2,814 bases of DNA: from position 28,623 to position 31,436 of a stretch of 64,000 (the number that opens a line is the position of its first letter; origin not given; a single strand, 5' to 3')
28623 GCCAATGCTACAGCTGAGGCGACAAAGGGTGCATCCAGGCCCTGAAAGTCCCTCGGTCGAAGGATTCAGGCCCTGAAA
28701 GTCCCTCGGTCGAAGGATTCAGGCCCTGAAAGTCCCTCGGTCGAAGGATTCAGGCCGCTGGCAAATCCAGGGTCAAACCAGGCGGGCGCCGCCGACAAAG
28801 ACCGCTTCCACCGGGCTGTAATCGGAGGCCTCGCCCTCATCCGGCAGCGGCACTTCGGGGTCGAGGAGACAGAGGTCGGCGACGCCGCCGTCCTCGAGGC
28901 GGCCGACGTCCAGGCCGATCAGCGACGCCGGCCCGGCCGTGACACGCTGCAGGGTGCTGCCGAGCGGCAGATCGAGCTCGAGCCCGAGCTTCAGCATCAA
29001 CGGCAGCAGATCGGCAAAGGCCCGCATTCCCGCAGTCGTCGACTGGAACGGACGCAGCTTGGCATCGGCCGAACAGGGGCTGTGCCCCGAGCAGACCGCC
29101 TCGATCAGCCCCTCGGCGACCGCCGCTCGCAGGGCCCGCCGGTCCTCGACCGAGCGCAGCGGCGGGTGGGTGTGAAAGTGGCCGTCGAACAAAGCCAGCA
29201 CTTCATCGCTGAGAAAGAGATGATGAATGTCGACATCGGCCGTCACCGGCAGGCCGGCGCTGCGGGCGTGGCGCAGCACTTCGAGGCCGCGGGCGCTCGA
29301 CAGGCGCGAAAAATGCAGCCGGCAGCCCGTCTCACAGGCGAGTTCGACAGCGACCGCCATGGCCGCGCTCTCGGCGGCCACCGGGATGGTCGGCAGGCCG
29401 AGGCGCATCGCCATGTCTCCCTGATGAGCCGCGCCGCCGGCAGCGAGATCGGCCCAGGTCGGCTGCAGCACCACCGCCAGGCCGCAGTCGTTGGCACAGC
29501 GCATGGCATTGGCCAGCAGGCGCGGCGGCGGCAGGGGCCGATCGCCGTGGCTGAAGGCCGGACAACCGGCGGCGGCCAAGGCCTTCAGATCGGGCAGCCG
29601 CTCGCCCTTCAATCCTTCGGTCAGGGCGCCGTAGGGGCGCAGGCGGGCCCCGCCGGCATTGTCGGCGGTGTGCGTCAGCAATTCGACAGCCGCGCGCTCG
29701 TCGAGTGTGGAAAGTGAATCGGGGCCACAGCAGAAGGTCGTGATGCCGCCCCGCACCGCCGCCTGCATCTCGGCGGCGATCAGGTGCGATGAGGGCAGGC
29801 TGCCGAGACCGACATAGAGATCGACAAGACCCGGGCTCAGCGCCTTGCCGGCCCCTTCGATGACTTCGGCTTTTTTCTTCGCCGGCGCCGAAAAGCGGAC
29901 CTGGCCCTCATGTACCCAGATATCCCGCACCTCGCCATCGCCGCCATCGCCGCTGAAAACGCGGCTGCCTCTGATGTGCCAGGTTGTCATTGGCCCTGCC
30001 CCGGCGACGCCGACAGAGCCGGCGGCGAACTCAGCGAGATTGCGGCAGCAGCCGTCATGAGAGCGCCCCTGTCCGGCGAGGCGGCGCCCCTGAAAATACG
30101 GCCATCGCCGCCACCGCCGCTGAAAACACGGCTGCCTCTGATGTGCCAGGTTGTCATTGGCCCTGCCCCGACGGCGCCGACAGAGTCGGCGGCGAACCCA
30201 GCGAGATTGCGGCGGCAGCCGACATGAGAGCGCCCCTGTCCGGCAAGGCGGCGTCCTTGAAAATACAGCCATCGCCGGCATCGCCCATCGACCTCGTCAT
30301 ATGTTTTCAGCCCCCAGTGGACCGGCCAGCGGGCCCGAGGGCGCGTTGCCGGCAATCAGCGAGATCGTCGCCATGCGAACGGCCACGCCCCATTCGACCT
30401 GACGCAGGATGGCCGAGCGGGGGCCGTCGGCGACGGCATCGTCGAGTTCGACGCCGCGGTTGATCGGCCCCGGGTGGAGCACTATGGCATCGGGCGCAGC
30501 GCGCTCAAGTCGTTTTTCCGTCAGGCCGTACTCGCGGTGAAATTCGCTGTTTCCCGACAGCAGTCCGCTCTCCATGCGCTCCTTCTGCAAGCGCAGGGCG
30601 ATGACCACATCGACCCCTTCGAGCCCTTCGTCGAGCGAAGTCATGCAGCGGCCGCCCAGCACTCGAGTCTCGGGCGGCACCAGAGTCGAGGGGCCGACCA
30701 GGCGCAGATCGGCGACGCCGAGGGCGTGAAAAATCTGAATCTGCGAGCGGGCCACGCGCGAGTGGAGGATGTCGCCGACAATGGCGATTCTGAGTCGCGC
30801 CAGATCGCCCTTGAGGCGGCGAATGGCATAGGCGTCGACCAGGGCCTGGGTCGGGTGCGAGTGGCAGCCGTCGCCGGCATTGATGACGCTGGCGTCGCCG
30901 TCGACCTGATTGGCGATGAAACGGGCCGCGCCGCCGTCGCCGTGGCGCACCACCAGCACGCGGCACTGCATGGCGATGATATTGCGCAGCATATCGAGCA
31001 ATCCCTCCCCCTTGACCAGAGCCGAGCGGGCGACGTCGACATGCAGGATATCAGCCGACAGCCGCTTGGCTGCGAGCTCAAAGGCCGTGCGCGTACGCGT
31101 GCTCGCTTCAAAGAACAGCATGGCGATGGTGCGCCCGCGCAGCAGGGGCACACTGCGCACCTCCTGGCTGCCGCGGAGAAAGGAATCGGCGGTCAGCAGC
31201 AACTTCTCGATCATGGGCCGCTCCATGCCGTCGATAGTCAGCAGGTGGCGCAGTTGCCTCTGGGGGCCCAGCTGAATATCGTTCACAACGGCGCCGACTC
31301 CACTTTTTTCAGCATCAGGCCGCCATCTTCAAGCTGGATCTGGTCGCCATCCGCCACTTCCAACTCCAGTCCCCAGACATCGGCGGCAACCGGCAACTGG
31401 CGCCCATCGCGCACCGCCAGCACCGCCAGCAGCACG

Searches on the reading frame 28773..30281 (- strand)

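Call 53: search_protein_families(library=pfam, proteins=[window:28773-30281:-], max_evalue=0.00001)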
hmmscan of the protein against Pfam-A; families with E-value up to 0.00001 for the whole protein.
window:28773-30281:- (502 aa): 1 family
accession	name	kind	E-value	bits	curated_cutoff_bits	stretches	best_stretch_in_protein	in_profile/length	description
PF01979.26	Amidohydro_1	-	3.3e-08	33.6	25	1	236-498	125-342/345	Amidohydrolase family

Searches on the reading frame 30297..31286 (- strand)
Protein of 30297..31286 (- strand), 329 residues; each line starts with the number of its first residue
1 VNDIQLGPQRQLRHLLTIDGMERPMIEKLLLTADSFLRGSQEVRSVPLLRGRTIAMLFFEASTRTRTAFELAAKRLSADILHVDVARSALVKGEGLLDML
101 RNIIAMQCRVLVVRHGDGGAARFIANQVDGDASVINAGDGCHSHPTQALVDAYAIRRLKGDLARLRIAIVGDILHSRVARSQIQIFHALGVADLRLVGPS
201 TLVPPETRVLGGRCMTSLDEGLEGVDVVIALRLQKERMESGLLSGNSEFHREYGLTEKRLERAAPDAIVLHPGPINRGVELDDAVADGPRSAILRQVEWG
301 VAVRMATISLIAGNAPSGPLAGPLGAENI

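Call 53: search_protein_families(library=pfam, proteins=[window:30297-31286:-], max_evalue=0.00001)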
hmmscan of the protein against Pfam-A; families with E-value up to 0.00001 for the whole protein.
window:30297-31286:- (329 aa): 2 families
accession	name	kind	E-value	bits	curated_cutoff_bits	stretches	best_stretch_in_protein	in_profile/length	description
PF02729.26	OTCace_N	-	5.3e-35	121.1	29.9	1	13-156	1-147/148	Aspartate/ornithine carbamoyltransferase, carbamoyl-P binding domain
PF00185.30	OTCace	-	1.4e-22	80.8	29.4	1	165-309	3-155/157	Aspartate/ornithine carbamoyltransferase, Asp/Orn binding domain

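Call 54: find_homologous_proteins(query=window:30297-31286:-, max_evalue=1e-80)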
Query window:30297-31286:- (329 aa): 4716 proteins with E <= 1e-80 among 8000 candidates; the best 120 are listed.
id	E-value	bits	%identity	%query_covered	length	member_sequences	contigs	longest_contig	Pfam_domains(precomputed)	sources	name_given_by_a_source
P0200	7.9e-196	668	94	100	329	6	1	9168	PF00185.31,PF02729.27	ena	-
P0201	1.4e-112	394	58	96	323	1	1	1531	PF00185.31,PF02729.27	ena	-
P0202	1.8e-112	394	59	96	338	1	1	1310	PF00185.31,PF02729.27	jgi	jgi:aspartate carbamoyltransferase catalytic subunit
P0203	3.1e-112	393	59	95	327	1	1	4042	PF00185.31,PF02729.27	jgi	jgi:aspartate carbamoyltransferase catalytic subunit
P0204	3.6e-112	393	60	96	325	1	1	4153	PF00185.31,PF02729.27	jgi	jgi:aspartate carbamoyltransferase catalytic subunit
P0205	5.9e-112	392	60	95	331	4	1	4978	PF00185.31,PF02729.27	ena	-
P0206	6.7e-112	392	60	95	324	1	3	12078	PF00185.31,PF02729.27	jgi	jgi:aspartate carbamoyltransferase catalytic subunit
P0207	7.7e-112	392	60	97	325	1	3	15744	PF00185.31,PF02729.27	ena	-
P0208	1.1e-111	391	60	95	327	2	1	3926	PF00185.31,PF02729.27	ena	-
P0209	1.2e-111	391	60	96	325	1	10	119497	PF00185.31,PF02729.27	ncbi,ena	-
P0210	1.3e-111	391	62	94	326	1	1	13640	PF00185.31,PF02729.27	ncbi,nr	ncbi:MAG: aspartate carbamoyltransferase catalytic subunit [Gammaproteobacteria bacterium]|nr:MAG: a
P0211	1.8e-111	391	59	94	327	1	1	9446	PF00185.31,PF02729.27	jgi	-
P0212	1.8e-111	390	62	94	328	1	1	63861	PF00185.31,PF02729.27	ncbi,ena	-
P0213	2.0e-111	390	59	98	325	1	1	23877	PF00185.31,PF02729.27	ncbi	-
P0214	2.1e-111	390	62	94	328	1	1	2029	PF00185.31,PF02729.27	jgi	-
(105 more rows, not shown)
